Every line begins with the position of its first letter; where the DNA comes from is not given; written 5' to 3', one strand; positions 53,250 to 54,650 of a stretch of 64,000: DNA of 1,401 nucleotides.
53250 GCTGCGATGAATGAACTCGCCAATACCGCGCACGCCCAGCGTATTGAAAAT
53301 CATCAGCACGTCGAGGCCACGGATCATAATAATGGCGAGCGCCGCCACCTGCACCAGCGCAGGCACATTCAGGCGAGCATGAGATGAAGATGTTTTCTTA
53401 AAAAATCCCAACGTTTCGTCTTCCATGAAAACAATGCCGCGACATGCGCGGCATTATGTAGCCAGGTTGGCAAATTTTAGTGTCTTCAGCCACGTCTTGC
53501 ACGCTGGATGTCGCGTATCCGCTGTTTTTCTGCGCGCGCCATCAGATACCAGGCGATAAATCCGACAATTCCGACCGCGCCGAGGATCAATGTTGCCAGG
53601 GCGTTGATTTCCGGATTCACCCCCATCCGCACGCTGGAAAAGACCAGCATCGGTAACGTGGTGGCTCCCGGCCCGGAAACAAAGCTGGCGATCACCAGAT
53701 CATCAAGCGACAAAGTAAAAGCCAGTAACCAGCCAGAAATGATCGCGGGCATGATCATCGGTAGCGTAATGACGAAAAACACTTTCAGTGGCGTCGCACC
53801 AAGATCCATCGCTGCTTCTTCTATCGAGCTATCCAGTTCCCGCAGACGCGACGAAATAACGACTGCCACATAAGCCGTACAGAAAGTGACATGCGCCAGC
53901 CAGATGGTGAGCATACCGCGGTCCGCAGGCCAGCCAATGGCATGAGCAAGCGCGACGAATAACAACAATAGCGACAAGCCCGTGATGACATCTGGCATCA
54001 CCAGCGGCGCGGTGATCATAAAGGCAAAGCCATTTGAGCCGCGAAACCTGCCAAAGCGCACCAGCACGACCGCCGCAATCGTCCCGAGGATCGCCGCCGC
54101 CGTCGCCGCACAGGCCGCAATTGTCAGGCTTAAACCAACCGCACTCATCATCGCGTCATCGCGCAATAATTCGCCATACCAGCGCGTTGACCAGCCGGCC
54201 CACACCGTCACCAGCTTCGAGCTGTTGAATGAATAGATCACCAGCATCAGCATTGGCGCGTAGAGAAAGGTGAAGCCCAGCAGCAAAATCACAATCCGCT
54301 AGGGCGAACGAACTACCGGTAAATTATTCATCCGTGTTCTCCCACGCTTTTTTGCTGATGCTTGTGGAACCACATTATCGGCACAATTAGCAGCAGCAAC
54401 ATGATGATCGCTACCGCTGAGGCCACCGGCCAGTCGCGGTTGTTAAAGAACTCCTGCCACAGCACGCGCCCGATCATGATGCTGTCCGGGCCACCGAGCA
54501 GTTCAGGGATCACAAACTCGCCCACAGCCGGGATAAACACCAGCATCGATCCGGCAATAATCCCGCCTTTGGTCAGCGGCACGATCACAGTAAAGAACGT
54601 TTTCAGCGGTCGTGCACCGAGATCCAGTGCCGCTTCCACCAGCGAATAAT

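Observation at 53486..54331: potI carries a TAG at codon 11 (expected Trp)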

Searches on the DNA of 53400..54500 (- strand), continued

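Call 32: get_annotated_region(hit=H88, flank=3000)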
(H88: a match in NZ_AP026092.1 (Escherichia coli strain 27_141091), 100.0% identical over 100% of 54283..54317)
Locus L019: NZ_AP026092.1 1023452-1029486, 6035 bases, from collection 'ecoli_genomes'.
description: Escherichia coli strain 27_141091 chromosome, complete genome
organism: Escherichia coli strain 27_141091 (NCBI taxid 562)
replicon: chromosome; assembly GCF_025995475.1
host: Homo sapiens; source: -; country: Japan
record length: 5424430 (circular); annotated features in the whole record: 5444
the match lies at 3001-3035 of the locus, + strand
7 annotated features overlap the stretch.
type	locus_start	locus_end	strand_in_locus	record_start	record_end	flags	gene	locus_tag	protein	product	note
CDS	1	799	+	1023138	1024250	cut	potF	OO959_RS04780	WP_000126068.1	spermidine/putrescine ABC transporter substrate-binding protein PotF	-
CDS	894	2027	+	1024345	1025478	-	potG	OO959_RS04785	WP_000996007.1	putrescine ABC transporter ATP-binding subunit PotG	-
CDS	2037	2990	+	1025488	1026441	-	potH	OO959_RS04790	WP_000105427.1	putrescine ABC transporter permease PotH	-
CDS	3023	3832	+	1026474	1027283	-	potI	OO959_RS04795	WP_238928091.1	putrescine ABC transporter permease PotI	-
CDS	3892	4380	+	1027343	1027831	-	ybjO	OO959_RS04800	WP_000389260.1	YbjO family protein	-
CDS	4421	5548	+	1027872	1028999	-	rlmC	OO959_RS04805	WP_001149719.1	23S rRNA (uracil(747)-C(5))-methyltransferase RlmC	-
CDS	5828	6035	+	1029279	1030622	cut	-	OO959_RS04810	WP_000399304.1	PTS sugar transporter subunit IIC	-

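Call 33: get_annotated_region(hit=H89, flank=3000)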
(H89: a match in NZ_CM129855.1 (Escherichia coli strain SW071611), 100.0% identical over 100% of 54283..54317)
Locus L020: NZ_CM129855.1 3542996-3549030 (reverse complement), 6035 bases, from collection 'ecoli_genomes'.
description: Escherichia coli strain SW071611 chromosome, whole genome shotgun sequence
organism: Escherichia coli strain SW071611 (NCBI taxid 562)
replicon: chromosome; assembly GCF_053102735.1
host: -; source: wastewater; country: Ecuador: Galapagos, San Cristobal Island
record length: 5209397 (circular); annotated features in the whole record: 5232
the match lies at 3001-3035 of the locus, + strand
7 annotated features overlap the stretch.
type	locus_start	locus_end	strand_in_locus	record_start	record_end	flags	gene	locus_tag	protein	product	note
CDS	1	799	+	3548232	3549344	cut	potF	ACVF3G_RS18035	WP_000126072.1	spermidine/putrescine ABC transporter substrate-binding protein PotF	-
CDS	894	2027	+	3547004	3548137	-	potG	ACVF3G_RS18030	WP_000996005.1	putrescine ABC transporter ATP-binding subunit PotG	-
CDS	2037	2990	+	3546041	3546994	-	potH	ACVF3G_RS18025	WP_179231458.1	putrescine ABC transporter permease PotH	-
CDS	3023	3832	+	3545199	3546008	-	potI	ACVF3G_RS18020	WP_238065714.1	putrescine ABC transporter permease PotI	-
CDS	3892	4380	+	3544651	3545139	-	ybjO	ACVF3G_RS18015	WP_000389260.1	YbjO family protein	-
CDS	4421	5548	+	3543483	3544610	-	rlmC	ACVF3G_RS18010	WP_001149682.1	23S rRNA (uracil(747)-C(5))-methyltransferase RlmC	-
CDS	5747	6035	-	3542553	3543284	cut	artJ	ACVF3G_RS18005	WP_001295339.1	arginine ABC transporter substrate-binding protein ArtJ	-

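Call 34: get_annotated_region(hit=H92, flank=3000)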
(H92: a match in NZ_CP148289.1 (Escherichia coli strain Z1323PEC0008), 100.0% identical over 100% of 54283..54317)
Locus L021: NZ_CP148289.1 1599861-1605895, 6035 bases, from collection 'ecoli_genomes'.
description: Escherichia coli strain Z1323PEC0008 chromosome, complete genome
organism: Escherichia coli strain Z1323PEC0008 (NCBI taxid 562)
replicon: chromosome; assembly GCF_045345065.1
host: Cat; source: -; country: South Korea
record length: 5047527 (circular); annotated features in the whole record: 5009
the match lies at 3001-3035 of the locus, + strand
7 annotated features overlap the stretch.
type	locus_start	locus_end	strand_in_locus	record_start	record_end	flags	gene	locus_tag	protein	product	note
CDS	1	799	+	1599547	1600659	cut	potF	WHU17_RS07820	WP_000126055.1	spermidine/putrescine ABC transporter substrate-binding protein PotF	-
CDS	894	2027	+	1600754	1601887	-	potG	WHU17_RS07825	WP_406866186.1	putrescine ABC transporter ATP-binding subunit PotG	-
CDS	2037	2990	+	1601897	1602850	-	potH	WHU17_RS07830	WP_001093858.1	putrescine ABC transporter permease PotH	-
CDS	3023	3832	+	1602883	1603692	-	potI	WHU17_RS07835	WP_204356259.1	putrescine ABC transporter permease PotI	-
CDS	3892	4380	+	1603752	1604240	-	ybjO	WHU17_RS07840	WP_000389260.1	YbjO family protein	-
CDS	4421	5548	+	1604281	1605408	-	rlmC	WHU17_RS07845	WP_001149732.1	23S rRNA (uracil(747)-C(5))-methyltransferase RlmC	-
CDS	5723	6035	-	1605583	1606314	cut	artJ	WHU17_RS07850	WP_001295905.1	arginine ABC transporter substrate-binding protein ArtJ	-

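Call 67: search_dna_similar(query=L017:1-6035:+, collection=ecoli_genomes, mode=near, max_rows=14)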
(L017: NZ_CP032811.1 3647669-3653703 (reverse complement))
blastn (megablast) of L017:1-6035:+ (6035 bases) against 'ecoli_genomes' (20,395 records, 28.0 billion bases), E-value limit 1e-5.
Records with a match: 5421; places in all: 5431; records where one place covers at least 80% of the query: 5410.
Genomes with a match: 5419 of 5426; with a place that covers at least 80% of the query: 5408. Places per genome that has any: lowest 1, median 1, highest 3. On chromosomes: 5424 places; on plasmids: 7.
Best place of each record, by identity: >=99% 309; 95-99% 5110; 90-95% 2.
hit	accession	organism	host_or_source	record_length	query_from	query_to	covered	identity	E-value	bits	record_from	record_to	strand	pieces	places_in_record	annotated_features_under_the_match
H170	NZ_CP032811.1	Escherichia coli strain ERL03-1416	water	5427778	1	6035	100%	100.0%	0e+0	11145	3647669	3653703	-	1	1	potG: putrescine ABC transporter ATP-binding subunit PotG | rlmC: 23S rRNA (uracil(747)-C(5))-methyltransferase RlmC | potH: putrescine ABC transporter permease PotH | potI: putrescine ABC transporter permease PotI | potF: spermidine/putrescine ABC transporter substrate-binding protein PotF | and 2 other names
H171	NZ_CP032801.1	Escherichia coli strain ERL06-2442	Bovine (bobby calf, fecal)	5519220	1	6035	100%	100.0%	0e+0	11145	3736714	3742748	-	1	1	potG: putrescine ABC transporter ATP-binding subunit PotG | rlmC: 23S rRNA (uracil(747)-C(5))-methyltransferase RlmC | potH: putrescine ABC transporter permease PotH | potI: putrescine ABC transporter permease PotI | potF: spermidine/putrescine ABC transporter substrate-binding protein PotF | and 2 other names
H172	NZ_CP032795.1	Escherichia coli strain ERL06-2503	Bovine (bobby calf, fecal)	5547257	1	6035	100%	100.0%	0e+0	11145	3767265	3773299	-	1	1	potG: putrescine ABC transporter ATP-binding subunit PotG | rlmC: 23S rRNA (uracil(747)-C(5))-methyltransferase RlmC | potH: putrescine ABC transporter permease PotH | potI: putrescine ABC transporter permease PotI | potF: spermidine/putrescine ABC transporter substrate-binding protein PotF | and 2 other names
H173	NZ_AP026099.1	Escherichia coli strain 61_150228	Homo sapiens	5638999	1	6035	100%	100.0%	0e+0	11145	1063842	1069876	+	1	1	potG: putrescine ABC transporter ATP-binding subunit PotG | rlmC: 23S rRNA (uracil(747)-C(5))-methyltransferase RlmC | potH: putrescine ABC transporter permease PotH | potI: putrescine ABC transporter permease PotI | potF: spermidine/putrescine ABC transporter substrate-binding protein PotF | and 2 other names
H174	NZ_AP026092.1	Escherichia coli strain 27_141091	Homo sapiens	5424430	1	6035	100%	100.0%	0e+0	11145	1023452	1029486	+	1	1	potG: putrescine ABC transporter ATP-binding subunit PotG | rlmC: 23S rRNA (uracil(747)-C(5))-methyltransferase RlmC | potH: putrescine ABC transporter permease PotH | potI: putrescine ABC transporter permease PotI | potF: spermidine/putrescine ABC transporter substrate-binding protein PotF | and 2 other names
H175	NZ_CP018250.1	Escherichia coli strain 10671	Cattle faeces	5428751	1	6035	100%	100.0%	0e+0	11140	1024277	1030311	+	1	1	potG: putrescine ABC transporter ATP-binding subunit PotG | rlmC: 23S rRNA (uracil(747)-C(5))-methyltransferase RlmC | potH: putrescine ABC transporter permease PotH | potI: putrescine ABC transporter permease PotI | potF: spermidine/putrescine ABC transporter substrate-binding protein PotF | and 2 other names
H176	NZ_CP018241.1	Escherichia coli strain 319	missing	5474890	1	6035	100%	100.0%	0e+0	11140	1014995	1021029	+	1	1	potG: putrescine ABC transporter ATP-binding subunit PotG | rlmC: 23S rRNA (uracil(747)-C(5))-methyltransferase RlmC | potH: putrescine ABC transporter permease PotH | potI: putrescine ABC transporter permease PotI | potF: spermidine/putrescine ABC transporter substrate-binding protein PotF | and 2 other names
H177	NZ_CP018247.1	Escherichia coli strain 7784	Cattle faeces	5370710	1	6035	100%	100.0%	0e+0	11140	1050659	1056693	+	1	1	potG: putrescine ABC transporter ATP-binding subunit PotG | rlmC: 23S rRNA (uracil(747)-C(5))-methyltransferase RlmC | potH: putrescine ABC transporter permease PotH | potI: putrescine ABC transporter permease PotI | potF: spermidine/putrescine ABC transporter substrate-binding protein PotF | and 2 other names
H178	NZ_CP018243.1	Escherichia coli strain 350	missing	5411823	1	6035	100%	100.0%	0e+0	11140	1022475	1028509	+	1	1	potG: putrescine ABC transporter ATP-binding subunit PotG | rlmC: 23S rRNA (uracil(747)-C(5))-methyltransferase RlmC | potH: putrescine ABC transporter permease PotH | potI: putrescine ABC transporter permease PotI | potF: spermidine/putrescine ABC transporter substrate-binding protein PotF | and 2 other names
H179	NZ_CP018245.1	Escherichia coli strain 472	missing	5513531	1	6035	100%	100.0%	0e+0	11140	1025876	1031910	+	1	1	potG: putrescine ABC transporter ATP-binding subunit PotG | rlmC: 23S rRNA (uracil(747)-C(5))-methyltransferase RlmC | potH: putrescine ABC transporter permease PotH | potI: putrescine ABC transporter permease PotI | potF: spermidine/putrescine ABC transporter substrate-binding protein PotF | and 2 other names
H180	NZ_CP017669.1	Escherichia coli O157:H7 strain PA20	stool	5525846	1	6035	100%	100.0%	0e+0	11140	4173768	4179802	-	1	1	potG: putrescine ABC transporter ATP-binding subunit PotG | rlmC: 23S rRNA (uracil(747)-C(5))-methyltransferase RlmC | potH: putrescine ABC transporter permease PotH | potI: putrescine ABC transporter permease PotI | potF: spermidine/putrescine ABC transporter substrate-binding protein PotF | and 2 other names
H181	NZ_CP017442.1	Escherichia coli O157:H7 strain 4276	Cattle Hide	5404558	1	6035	100%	100.0%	0e+0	11140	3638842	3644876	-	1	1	potG: putrescine ABC transporter ATP-binding subunit PotG | rlmC: 23S rRNA (uracil(747)-C(5))-methyltransferase RlmC | potH: putrescine ABC transporter permease PotH | potI: putrescine ABC transporter permease PotI | potF: spermidine/putrescine ABC transporter substrate-binding protein PotF | and 2 other names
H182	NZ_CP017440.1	Escherichia coli O157:H7 strain 3384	Cattle Hide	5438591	1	6035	100%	100.0%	0e+0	11140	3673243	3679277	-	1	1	potG: putrescine ABC transporter ATP-binding subunit PotG | rlmC: 23S rRNA (uracil(747)-C(5))-methyltransferase RlmC | potH: putrescine ABC transporter permease PotH | potI: putrescine ABC transporter permease PotI | potF: spermidine/putrescine ABC transporter substrate-binding protein PotF | and 2 other names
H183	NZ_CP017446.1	Escherichia coli O157:H7 strain 9234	Cattle Hide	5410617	1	6035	100%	100.0%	0e+0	11140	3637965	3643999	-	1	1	potG: putrescine ABC transporter ATP-binding subunit PotG | rlmC: 23S rRNA (uracil(747)-C(5))-methyltransferase RlmC | potH: putrescine ABC transporter permease PotH | potI: putrescine ABC transporter permease PotI | potF: spermidine/putrescine ABC transporter substrate-binding protein PotF | and 2 other names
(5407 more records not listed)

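Call 68: search_dna_similar(query=L016:1-6035:+, collection=ecoli_genomes, mode=near, max_rows=14)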
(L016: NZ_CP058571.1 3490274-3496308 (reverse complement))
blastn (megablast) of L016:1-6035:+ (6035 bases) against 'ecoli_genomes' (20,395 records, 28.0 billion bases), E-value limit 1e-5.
In 2549 record(s) the limit of 40 matching pieces per record was reached: places in those records are undercounted.
Records with a match: 5477; places in all: 188255; records where one place covers at least 80% of the query: 5413.
Genomes with a match: 5425 of 5426; with a place that covers at least 80% of the query: 5411. Places per genome that has any: lowest 10, median 38, highest 56. On chromosomes: 188129 places; on plasmids: 126.
Best place of each record, by identity: >=99% 952; 95-99% 4464; 90-95% 22; 80-90% 38; 60-80% 1.
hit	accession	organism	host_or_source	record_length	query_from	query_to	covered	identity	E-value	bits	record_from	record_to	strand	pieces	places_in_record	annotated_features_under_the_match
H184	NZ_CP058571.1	Escherichia coli strain EC2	Homo sapiens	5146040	1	6035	100%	100.0%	0e+0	11145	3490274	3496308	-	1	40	potG: putrescine ABC transporter ATP-binding subunit PotG | rlmC: 23S rRNA (uracil(747)-C(5))-methyltransferase RlmC | potH: putrescine ABC transporter permease PotH | potI: putrescine ABC transporter permease PotI | potF: spermidine/putrescine ABC transporter substrate-binding protein PotF | and 2 other names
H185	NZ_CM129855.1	Escherichia coli strain SW071611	wastewater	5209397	1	6035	100%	100.0%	0e+0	11145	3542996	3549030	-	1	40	potG: putrescine ABC transporter ATP-binding subunit PotG | rlmC: 23S rRNA (uracil(747)-C(5))-methyltransferase RlmC | potH: putrescine ABC transporter permease PotH | potI: putrescine ABC transporter permease PotI | potF: spermidine/putrescine ABC transporter substrate-binding protein PotF | and 2 other names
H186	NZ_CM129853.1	Escherichia coli strain SW071619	wastewater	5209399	1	6035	100%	100.0%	0e+0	11145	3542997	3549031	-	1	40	potG: putrescine ABC transporter ATP-binding subunit PotG | rlmC: 23S rRNA (uracil(747)-C(5))-methyltransferase RlmC | potH: putrescine ABC transporter permease PotH | potI: putrescine ABC transporter permease PotI | potF: spermidine/putrescine ABC transporter substrate-binding protein PotF | and 2 other names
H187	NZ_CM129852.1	Escherichia coli strain SW07163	wastewater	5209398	1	6035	100%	100.0%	0e+0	11145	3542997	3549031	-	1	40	potG: putrescine ABC transporter ATP-binding subunit PotG | rlmC: 23S rRNA (uracil(747)-C(5))-methyltransferase RlmC | potH: putrescine ABC transporter permease PotH | potI: putrescine ABC transporter permease PotI | potF: spermidine/putrescine ABC transporter substrate-binding protein PotF | and 2 other names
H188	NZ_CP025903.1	Escherichia coli strain 300709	Homo sapiens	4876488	1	6035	100%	100.0%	0e+0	11134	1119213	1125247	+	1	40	potG: putrescine ABC transporter ATP-binding subunit PotG | rlmC: 23S rRNA (uracil(747)-C(5))-methyltransferase RlmC | potH: putrescine ABC transporter permease PotH | potI: putrescine ABC transporter permease PotI | potF: spermidine/putrescine ABC transporter substrate-binding protein PotF | and 2 other names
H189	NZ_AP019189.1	Escherichia coli strain M217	Homo sapiens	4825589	1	6035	100%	100.0%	0e+0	11134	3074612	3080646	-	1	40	potG: putrescine ABC transporter ATP-binding subunit PotG | rlmC: 23S rRNA (uracil(747)-C(5))-methyltransferase RlmC | potH: putrescine ABC transporter permease PotH | potI: putrescine ABC transporter permease PotI | potF: spermidine/putrescine ABC transporter substrate-binding protein PotF | and 2 other names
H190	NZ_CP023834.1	Escherichia coli strain 4/2-1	Homo sapiens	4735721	1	6035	100%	100.0%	0e+0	11134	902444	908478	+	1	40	potG: putrescine ABC transporter ATP-binding subunit PotG | rlmC: 23S rRNA (uracil(747)-C(5))-methyltransferase RlmC | potH: putrescine ABC transporter permease PotH | potI: putrescine ABC transporter permease PotI | potF: spermidine/putrescine ABC transporter substrate-binding protein PotF | and 2 other names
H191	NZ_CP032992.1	Escherichia coli strain W5-6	Jin River water W5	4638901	1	6035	100%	100.0%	0e+0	11134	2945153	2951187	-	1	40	potG: putrescine ABC transporter ATP-binding subunit PotG | rlmC: 23S rRNA (uracil(747)-C(5))-methyltransferase RlmC | potH: putrescine ABC transporter permease PotH | potI: putrescine ABC transporter permease PotI | potF: spermidine/putrescine ABC transporter substrate-binding protein PotF | and 2 other names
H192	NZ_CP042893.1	Escherichia coli strain CFSAN061772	missing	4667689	1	6035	100%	100.0%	0e+0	11134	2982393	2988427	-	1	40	potG: putrescine ABC transporter ATP-binding subunit PotG | rlmC: 23S rRNA (uracil(747)-C(5))-methyltransferase RlmC | potH: putrescine ABC transporter permease PotH | potI: putrescine ABC transporter permease PotI | potF: spermidine/putrescine ABC transporter substrate-binding protein PotF | and 2 other names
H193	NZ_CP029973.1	Escherichia coli strain 51008369SK1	Dog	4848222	1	6035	100%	100.0%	0e+0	11134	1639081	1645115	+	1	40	potG: putrescine ABC transporter ATP-binding subunit PotG | rlmC: 23S rRNA (uracil(747)-C(5))-methyltransferase RlmC | potH: putrescine ABC transporter permease PotH | potI: putrescine ABC transporter permease PotI | potF: spermidine/putrescine ABC transporter substrate-binding protein PotF | and 2 other names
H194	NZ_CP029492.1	Escherichia coli strain HS30-1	Homo sapiens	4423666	1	6035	100%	100.0%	0e+0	11134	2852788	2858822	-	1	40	potG: putrescine ABC transporter ATP-binding subunit PotG | rlmC: 23S rRNA (uracil(747)-C(5))-methyltransferase RlmC | potH: putrescine ABC transporter permease PotH | potI: putrescine ABC transporter permease PotI | potF: spermidine/putrescine ABC transporter substrate-binding protein PotF | and 2 other names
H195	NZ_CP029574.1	Escherichia coli strain DA33133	Homo sapiens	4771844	1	6035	100%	100.0%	0e+0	11134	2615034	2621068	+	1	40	potG: putrescine ABC transporter ATP-binding subunit PotG | rlmC: 23S rRNA (uracil(747)-C(5))-methyltransferase RlmC | potH: putrescine ABC transporter permease PotH | potI: putrescine ABC transporter permease PotI | potF: spermidine/putrescine ABC transporter substrate-binding protein PotF | and 2 other names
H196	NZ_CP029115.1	Escherichia coli strain AR435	missing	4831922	1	6035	100%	100.0%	0e+0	11134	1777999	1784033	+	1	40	potG: putrescine ABC transporter ATP-binding subunit PotG | rlmC: 23S rRNA (uracil(747)-C(5))-methyltransferase RlmC | potH: putrescine ABC transporter permease PotH | potI: putrescine ABC transporter permease PotI | potF: spermidine/putrescine ABC transporter substrate-binding protein PotF | and 2 other names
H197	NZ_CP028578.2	Escherichia coli strain WCHEC005784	Homo sapiens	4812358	1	6035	100%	100.0%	0e+0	11134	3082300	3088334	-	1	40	potG: putrescine ABC transporter ATP-binding subunit PotG | rlmC: 23S rRNA (uracil(747)-C(5))-methyltransferase RlmC | potH: putrescine ABC transporter permease PotH | potI: putrescine ABC transporter permease PotI | potF: spermidine/putrescine ABC transporter substrate-binding protein PotF | and 2 other names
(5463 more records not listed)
